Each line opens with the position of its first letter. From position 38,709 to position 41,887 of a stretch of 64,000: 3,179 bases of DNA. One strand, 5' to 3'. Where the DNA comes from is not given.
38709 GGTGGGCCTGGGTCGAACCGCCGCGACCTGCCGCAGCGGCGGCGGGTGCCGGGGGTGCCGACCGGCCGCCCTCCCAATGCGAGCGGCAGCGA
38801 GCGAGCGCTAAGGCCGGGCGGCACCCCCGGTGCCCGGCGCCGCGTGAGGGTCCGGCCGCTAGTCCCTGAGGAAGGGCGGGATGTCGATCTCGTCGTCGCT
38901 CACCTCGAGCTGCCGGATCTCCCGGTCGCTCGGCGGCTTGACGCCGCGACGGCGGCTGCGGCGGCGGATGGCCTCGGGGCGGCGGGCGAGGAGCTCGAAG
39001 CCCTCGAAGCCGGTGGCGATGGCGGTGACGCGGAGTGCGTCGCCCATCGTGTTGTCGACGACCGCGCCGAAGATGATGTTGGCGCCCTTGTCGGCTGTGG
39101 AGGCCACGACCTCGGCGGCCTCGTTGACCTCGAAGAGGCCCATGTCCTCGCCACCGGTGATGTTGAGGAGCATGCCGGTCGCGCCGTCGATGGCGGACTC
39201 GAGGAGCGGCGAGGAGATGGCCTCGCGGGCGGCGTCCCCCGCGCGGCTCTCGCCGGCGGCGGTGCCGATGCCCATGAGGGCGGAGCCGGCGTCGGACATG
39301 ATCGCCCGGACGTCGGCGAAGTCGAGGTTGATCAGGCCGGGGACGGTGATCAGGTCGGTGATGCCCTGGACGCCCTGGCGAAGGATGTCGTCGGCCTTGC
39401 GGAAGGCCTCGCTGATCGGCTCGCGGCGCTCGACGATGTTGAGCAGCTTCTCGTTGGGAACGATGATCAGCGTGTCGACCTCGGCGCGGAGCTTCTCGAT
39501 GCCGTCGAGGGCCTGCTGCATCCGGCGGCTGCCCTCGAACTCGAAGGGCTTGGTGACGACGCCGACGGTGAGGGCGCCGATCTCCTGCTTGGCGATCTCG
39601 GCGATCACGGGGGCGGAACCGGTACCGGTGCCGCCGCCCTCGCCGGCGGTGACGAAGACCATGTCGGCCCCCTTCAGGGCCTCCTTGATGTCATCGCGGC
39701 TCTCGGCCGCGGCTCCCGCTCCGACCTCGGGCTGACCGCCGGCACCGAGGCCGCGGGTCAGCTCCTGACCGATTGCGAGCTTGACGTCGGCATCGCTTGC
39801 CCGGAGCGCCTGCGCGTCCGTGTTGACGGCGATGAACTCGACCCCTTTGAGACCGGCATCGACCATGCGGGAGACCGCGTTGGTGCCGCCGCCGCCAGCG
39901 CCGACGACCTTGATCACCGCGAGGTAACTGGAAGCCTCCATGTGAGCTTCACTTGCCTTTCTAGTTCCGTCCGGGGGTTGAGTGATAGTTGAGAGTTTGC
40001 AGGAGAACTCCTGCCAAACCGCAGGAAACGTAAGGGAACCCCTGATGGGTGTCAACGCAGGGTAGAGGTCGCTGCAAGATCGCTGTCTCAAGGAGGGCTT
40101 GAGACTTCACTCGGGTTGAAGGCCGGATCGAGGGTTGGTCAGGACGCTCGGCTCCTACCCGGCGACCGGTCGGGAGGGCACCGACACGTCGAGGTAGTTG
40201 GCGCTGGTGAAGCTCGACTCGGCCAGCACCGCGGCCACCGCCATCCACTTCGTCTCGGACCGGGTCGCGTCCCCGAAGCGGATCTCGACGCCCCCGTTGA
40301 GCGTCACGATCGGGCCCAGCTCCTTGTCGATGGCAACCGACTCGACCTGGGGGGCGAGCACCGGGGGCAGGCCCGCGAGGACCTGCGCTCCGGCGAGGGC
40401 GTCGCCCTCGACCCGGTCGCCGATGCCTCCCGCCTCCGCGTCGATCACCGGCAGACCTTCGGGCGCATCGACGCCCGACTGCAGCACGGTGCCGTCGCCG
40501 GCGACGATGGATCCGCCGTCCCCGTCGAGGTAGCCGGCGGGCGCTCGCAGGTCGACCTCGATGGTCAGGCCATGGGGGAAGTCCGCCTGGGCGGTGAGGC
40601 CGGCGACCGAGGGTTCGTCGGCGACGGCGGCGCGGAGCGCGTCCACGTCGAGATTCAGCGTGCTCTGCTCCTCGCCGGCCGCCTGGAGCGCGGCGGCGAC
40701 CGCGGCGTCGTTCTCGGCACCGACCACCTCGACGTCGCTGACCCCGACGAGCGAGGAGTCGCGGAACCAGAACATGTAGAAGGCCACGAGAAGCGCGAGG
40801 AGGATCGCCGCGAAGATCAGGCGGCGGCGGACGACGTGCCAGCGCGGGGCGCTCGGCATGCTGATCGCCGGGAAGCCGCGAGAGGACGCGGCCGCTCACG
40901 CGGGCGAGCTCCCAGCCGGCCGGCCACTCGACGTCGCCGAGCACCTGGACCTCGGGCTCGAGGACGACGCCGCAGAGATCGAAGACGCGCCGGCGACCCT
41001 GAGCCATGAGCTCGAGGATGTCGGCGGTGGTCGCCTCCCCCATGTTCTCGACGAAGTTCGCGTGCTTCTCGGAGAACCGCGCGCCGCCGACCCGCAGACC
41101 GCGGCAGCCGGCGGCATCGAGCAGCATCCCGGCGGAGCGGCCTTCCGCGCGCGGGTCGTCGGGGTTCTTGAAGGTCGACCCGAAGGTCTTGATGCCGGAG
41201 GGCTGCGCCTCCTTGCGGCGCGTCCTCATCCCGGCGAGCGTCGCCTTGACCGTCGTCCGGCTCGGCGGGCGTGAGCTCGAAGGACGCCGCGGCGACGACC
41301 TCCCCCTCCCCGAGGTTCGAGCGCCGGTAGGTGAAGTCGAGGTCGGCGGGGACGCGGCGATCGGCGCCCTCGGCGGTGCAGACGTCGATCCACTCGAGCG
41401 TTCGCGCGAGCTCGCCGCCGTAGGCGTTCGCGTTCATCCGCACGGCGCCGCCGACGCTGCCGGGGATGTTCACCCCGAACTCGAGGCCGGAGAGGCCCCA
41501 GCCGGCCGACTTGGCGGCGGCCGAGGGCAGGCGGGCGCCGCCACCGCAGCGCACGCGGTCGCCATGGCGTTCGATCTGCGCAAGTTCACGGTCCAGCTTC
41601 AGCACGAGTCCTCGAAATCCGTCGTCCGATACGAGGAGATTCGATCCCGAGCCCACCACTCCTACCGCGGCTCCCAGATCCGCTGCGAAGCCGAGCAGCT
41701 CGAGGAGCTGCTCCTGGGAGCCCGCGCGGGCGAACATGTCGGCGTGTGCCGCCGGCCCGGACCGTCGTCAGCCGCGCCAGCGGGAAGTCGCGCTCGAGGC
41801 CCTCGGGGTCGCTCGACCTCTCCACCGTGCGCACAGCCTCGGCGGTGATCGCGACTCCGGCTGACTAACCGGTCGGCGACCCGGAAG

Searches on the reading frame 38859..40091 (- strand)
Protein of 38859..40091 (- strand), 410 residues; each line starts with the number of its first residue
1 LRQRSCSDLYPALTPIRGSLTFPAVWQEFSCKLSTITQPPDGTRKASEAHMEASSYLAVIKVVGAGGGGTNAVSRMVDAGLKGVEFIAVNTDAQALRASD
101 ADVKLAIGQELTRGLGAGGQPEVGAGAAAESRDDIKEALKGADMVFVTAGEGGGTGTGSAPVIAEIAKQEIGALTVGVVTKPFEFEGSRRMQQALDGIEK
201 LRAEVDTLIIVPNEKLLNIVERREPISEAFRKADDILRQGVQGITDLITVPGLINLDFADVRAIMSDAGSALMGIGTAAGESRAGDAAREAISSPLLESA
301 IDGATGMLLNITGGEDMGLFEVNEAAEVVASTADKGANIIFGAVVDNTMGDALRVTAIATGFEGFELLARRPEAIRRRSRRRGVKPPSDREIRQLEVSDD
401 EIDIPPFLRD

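Call 14: search_protein_families(library=pfam, proteins=[window:38859-40091:-], max_evalue=0.01)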
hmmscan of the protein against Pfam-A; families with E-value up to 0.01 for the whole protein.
window:38859-40091:- (410 aa): 3 families
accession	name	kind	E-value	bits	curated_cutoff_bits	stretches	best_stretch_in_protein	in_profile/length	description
PF00091.31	Tubulin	-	3.1e-49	168.3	33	1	60-220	2-189/190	Tubulin/FtsZ family, GTPase domain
PF12327.13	FtsZ_C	-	2e-33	115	27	1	269-363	1-95/95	FtsZ family, C-terminal domain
PF13460.12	NAD_binding_10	-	0.0022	18.3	27.2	1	128-169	47-87/184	NAD(P)H-binding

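Call 24: find_encoding_contigs(protein=window:38859-39941:-, flank=10000, max_places=10)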
Protein window:38859-39941:- (360 aa): no gene with exactly this product is on record in the collection.

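Call 29: find_homologous_proteins(query=window:38859-39941:-, max_evalue=1e-50)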
Query window:38859-39941:- (360 aa): 8000 proteins with E <= 1e-50 among 8000 candidates; the best 120 are listed.
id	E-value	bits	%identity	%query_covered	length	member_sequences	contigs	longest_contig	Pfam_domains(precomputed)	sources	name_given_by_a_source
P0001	3.5e-212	722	97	100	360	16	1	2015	PF00091.32,PF12327.14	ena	-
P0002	8.1e-207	704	94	100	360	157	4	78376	PF00091.32,PF12327.14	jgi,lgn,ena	-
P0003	1.5e-205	700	94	100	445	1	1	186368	PF00091.32,PF12327.14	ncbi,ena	-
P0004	2.0e-197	673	93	93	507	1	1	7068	PF00091.32,PF12327.14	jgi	-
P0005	2.1e-197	673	90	100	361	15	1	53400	PF00091.32,PF12327.14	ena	-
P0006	2.8e-197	673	90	99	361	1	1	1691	PF00091.32,PF12327.14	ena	-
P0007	7.2e-194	662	89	100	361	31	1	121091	PF00091.32,PF12327.14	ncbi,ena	-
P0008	7.5e-194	662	88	100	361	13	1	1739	PF00091.32,PF12327.14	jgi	jgi:cell division protein FtsZ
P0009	1.1e-193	661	69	100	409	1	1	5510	PF00091.32,PF13460.13,PF12327.14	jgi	jgi:cell division protein FtsZ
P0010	1.1e-191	655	94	94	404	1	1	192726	PF00091.32,PF12327.14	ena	-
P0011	5.1e-191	652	88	100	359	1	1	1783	PF00091.32,PF12327.14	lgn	-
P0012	3.3e-189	646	87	100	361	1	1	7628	PF00091.32,PF12327.14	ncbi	ncbi:MAG: cell division protein FtsZ [Solirubrobacterales bacterium]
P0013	5.9e-188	642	85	100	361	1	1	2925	PF00091.32,PF12327.14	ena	-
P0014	1.5e-185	634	86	99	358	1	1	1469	PF00091.32,PF12327.14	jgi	jgi:cell division protein FtsZ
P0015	1.7e-185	634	86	99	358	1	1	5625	PF00091.32,PF12327.14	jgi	jgi:cell division protein FtsZ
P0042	1.5e-176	605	97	85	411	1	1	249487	PF00091.32,PF12327.14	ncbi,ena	-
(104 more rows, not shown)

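Call 30: find_encoding_contigs(protein=P0042, flank=10000, max_places=2)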
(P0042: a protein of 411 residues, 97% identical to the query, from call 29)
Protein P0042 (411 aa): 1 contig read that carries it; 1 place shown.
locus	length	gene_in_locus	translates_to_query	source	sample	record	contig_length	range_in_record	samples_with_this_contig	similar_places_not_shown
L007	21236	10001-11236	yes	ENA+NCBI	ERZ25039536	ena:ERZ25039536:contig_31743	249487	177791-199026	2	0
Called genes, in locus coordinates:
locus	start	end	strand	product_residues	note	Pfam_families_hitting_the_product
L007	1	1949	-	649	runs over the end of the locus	-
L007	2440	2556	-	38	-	-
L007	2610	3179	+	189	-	-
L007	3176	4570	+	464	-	PF08245:Mur_ligase_M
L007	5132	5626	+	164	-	PF01098:FTSW_RODA_SPOVE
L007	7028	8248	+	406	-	-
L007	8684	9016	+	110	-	PF02873:MurB_C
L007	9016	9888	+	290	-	-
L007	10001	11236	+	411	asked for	PF00091:Tubulin, PF12327:FtsZ_C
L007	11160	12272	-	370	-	-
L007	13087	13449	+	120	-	PF08669:GCV_T_C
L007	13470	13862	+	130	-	PF01597:GCV_H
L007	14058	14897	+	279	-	-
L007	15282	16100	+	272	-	-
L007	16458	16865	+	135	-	PF21478:GcvP2_C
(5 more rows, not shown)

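Call 31: find_encoding_contigs(protein=P0003, flank=10000, max_places=2)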
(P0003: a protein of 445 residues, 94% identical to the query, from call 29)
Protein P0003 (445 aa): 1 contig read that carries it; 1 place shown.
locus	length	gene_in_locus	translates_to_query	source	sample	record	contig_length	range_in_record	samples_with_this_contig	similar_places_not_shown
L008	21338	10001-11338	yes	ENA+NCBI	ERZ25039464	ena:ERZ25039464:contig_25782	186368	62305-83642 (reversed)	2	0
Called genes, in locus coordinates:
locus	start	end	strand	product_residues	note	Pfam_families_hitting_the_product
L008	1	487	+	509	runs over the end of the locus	PF01225:Mur_ligase, PF08245:Mur_ligase_M, PF02875:Mur_ligase_C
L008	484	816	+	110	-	PF01225:Mur_ligase (weak)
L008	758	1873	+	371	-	PF08245:Mur_ligase_M, PF02875:Mur_ligase_C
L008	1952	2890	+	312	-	PF10555:MraY_sig1 (weak), PF00953:Glycos_transf_4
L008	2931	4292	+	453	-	PF21799:MurD-like_N, PF08245:Mur_ligase_M, PF02875:Mur_ligase_C (weak)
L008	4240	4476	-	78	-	-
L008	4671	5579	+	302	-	PF01098:FTSW_RODA_SPOVE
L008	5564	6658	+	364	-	PF03033:Glyco_transf_28, PF04101:Glyco_tran_28_C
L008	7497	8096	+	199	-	PF02875:Mur_ligase_C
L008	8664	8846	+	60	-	PF02873:MurB_C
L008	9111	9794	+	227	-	-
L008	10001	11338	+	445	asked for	PF00091:Tubulin, PF12327:FtsZ_C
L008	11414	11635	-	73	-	-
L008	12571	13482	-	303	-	-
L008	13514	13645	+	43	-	PF08669:GCV_T_C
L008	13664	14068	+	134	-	PF01597:GCV_H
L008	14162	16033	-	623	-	-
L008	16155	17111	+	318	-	PF21478:GcvP2_C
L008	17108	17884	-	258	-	PF21686:LigD_Prim-Pol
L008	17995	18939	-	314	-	PF02735:Ku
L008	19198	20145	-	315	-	-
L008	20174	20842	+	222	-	PF01965:DJ-1_PfpI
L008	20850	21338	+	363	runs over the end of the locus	PF00579:tRNA-synt_1b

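Call 32: find_encoding_contigs(protein=P0002, flank=10000, max_places=3)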
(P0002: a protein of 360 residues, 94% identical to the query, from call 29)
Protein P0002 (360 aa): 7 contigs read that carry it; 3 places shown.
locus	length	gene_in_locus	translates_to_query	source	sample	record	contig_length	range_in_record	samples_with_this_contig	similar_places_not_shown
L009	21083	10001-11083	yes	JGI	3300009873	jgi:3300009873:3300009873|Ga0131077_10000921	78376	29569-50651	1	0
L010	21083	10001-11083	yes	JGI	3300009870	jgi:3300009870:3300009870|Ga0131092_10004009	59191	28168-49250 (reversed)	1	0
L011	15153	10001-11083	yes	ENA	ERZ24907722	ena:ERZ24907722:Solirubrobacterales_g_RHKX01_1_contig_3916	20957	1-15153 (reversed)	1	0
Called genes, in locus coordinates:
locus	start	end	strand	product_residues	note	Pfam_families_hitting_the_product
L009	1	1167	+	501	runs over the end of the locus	PF01225:Mur_ligase, PF08245:Mur_ligase_M, PF02875:Mur_ligase_C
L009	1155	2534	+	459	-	PF01225:Mur_ligase, PF08245:Mur_ligase_M, PF02875:Mur_ligase_C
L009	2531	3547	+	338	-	PF10555:MraY_sig1 (weak), PF00953:Glycos_transf_4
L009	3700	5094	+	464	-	PF21799:MurD-like_N, PF08245:Mur_ligase_M, PF02875:Mur_ligase_C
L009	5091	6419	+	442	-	PF01098:FTSW_RODA_SPOVE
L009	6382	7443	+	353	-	PF03033:Glyco_transf_28, PF04101:Glyco_tran_28_C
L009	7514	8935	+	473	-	PF01225:Mur_ligase, PF08245:Mur_ligase_M, PF02875:Mur_ligase_C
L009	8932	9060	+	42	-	-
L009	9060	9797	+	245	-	PF03799:FtsQ_DivIB_C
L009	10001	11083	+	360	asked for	PF00091:Tubulin, PF12327:FtsZ_C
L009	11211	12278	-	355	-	PF00756:Esterase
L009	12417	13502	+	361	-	PF01571:GCV_T, PF08669:GCV_T_C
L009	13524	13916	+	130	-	PF01597:GCV_H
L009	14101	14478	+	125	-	-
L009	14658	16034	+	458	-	PF02347:GDC-P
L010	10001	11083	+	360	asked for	PF00091:Tubulin, PF12327:FtsZ_C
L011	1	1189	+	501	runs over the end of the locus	PF01225:Mur_ligase, PF08245:Mur_ligase_M, PF02875:Mur_ligase_C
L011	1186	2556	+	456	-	PF01225:Mur_ligase, PF08245:Mur_ligase_M, PF02875:Mur_ligase_C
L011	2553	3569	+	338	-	PF10555:MraY_sig1 (weak), PF00953:Glycos_transf_4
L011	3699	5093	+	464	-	PF21799:MurD-like_N, PF08245:Mur_ligase_M, PF02875:Mur_ligase_C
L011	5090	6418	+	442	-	PF01098:FTSW_RODA_SPOVE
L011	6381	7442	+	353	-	PF03033:Glyco_transf_28, PF04101:Glyco_tran_28_C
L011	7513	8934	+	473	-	PF01225:Mur_ligase, PF08245:Mur_ligase_M, PF02875:Mur_ligase_C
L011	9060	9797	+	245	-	PF03799:FtsQ_DivIB_C (weak)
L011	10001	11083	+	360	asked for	PF00091:Tubulin, PF12327:FtsZ_C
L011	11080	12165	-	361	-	PF13384:HTH_23, PF13518:HTH_28, PF13551:HTH_29, PF13565:HTH_32, PF13358:DDE_3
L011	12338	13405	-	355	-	PF00756:Esterase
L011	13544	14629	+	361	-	PF01571:GCV_T, PF08669:GCV_T_C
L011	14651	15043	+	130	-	PF01597:GCV_H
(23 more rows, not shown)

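Call 48: find_encoding_contigs(protein=P0001, flank=10000, max_places=10)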
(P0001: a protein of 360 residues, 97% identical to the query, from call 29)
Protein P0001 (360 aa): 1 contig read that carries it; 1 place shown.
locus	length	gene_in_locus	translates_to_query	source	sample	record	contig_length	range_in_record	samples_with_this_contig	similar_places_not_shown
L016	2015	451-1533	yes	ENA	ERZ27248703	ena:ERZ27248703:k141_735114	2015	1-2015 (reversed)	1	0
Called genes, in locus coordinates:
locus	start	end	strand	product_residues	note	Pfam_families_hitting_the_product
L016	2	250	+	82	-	?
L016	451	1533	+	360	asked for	PF00091:Tubulin, PF12327:FtsZ_C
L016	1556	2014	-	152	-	?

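Call 49: find_encoding_contigs(protein=P0010, flank=10000, max_places=2)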
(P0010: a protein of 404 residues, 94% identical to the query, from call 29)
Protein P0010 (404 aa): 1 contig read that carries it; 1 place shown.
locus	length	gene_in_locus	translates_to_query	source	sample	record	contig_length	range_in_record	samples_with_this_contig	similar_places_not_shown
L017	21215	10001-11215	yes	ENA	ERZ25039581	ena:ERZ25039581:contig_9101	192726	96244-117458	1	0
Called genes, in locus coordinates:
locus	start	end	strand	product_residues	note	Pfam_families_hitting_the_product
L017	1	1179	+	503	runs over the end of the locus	PF01225:Mur_ligase, PF08245:Mur_ligase_M, PF02875:Mur_ligase_C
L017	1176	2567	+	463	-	PF01225:Mur_ligase (weak), PF08245:Mur_ligase_M, PF02875:Mur_ligase_C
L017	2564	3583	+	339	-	PF10555:MraY_sig1 (weak), PF00953:Glycos_transf_4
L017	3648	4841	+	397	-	PF21799:MurD-like_N (weak), PF08245:Mur_ligase_M, PF02875:Mur_ligase_C (weak)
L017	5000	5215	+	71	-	-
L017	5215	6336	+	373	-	PF01098:FTSW_RODA_SPOVE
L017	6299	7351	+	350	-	PF03033:Glyco_transf_28, PF04101:Glyco_tran_28_C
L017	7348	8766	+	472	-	PF01225:Mur_ligase, PF08245:Mur_ligase_M, PF02875:Mur_ligase_C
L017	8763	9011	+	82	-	-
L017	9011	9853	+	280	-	-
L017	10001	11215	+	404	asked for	PF00091:Tubulin, PF12327:FtsZ_C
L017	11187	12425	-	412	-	PF00756:Esterase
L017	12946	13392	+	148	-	PF01571:GCV_T, PF08669:GCV_T_C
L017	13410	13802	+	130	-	PF01597:GCV_H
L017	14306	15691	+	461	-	PF02347:GDC-P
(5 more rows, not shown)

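Call 61: find_encoding_contigs(protein=window:38859-40091:-, flank=10000, max_places=5)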
Protein window:38859-40091:- (410 aa): no gene with exactly this product is on record in the collection.

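Call 102: find_encoding_contigs(protein=P0005, flank=10000, max_places=1)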
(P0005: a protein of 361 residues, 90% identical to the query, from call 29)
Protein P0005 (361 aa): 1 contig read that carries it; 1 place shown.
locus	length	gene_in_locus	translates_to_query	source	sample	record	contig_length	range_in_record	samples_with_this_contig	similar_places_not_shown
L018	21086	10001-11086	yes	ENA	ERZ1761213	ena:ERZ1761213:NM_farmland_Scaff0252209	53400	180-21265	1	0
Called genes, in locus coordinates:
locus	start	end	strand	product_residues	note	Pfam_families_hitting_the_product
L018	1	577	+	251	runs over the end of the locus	?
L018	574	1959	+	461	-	PF08245:Mur_ligase_M, PF02875:Mur_ligase_C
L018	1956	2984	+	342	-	PF10555:MraY_sig1 (weak), PF00953:Glycos_transf_4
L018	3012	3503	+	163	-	PF10708:DUF2510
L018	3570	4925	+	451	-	PF21799:MurD-like_N, PF08245:Mur_ligase_M, PF02875:Mur_ligase_C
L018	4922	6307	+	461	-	PF01098:FTSW_RODA_SPOVE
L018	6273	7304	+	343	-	PF03033:Glyco_transf_28, PF04101:Glyco_tran_28_C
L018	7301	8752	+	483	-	PF01225:Mur_ligase, PF08245:Mur_ligase_M, PF02875:Mur_ligase_C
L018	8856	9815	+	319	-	-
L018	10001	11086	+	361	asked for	PF00091:Tubulin, PF12327:FtsZ_C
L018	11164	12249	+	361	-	PF01571:GCV_T, PF08669:GCV_T_C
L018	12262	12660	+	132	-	PF01597:GCV_H, PF00364:Biotin_lipoyl (weak)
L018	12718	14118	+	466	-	PF02347:GDC-P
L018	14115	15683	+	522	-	PF02347:GDC-P (weak), PF21478:GcvP2_C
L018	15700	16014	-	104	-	-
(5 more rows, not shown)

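Call 103: find_encoding_contigs(protein=P0007, flank=10000, max_places=1)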
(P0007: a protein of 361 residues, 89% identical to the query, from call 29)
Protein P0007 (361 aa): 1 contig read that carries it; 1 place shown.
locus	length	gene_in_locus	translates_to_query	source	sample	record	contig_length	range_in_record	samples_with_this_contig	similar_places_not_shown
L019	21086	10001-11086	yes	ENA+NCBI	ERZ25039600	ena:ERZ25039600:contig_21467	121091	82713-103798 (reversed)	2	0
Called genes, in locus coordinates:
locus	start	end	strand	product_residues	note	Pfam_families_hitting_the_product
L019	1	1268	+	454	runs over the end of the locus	PF08245:Mur_ligase_M, PF02875:Mur_ligase_C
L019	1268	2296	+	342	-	PF10555:MraY_sig1 (weak), PF00953:Glycos_transf_4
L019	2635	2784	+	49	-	-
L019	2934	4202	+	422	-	PF08245:Mur_ligase_M, PF02875:Mur_ligase_C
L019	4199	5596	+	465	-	PF01098:FTSW_RODA_SPOVE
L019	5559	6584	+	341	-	PF03033:Glyco_transf_28, PF04101:Glyco_tran_28_C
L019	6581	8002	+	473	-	PF01225:Mur_ligase, PF08245:Mur_ligase_M, PF02875:Mur_ligase_C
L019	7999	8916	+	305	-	PF01565:FAD_binding_4, PF02873:MurB_C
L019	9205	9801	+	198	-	PF03799:FtsQ_DivIB_C (weak)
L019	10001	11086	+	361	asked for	PF00091:Tubulin, PF12327:FtsZ_C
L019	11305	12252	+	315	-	PF01571:GCV_T, PF08669:GCV_T_C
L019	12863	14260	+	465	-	PF02347:GDC-P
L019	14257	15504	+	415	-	-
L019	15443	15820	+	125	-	PF21478:GcvP2_C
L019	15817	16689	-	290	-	PF21686:LigD_Prim-Pol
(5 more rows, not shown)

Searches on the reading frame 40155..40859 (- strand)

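Call 66: search_protein_families(library=pfam, proteins=[window:40155-40859:-], max_evalue=0.001)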
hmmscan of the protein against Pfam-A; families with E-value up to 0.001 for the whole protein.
window:40155-40859:- (234 aa): 1 family
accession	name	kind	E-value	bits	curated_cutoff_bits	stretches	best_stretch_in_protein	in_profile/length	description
PF03799.20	FtsQ_DivIB_C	-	1.8e-07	32.4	21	1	115-224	7-112/114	Cell division protein FtsQ/DivIB, C-terminal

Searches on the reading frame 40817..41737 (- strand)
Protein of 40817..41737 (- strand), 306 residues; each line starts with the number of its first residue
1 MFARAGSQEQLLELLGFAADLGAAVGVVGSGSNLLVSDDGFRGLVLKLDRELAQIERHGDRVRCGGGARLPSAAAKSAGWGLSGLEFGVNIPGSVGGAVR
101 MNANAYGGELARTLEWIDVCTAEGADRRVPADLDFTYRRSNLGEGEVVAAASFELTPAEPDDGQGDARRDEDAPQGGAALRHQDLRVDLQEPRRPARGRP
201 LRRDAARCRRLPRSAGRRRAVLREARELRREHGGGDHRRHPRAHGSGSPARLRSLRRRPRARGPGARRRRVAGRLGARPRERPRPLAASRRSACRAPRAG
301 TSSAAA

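Call 66: search_protein_families(library=pfam, proteins=[window:40817-41737:-], max_evalue=0.001)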
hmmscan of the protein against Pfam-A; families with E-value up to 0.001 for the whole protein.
window:40817-41737:- (306 aa): 1 family
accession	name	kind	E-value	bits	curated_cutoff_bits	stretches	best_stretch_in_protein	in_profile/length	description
PF01565.28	FAD_binding_4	-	4.3e-16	59.3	26.4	1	2-124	4-133/139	FAD binding domain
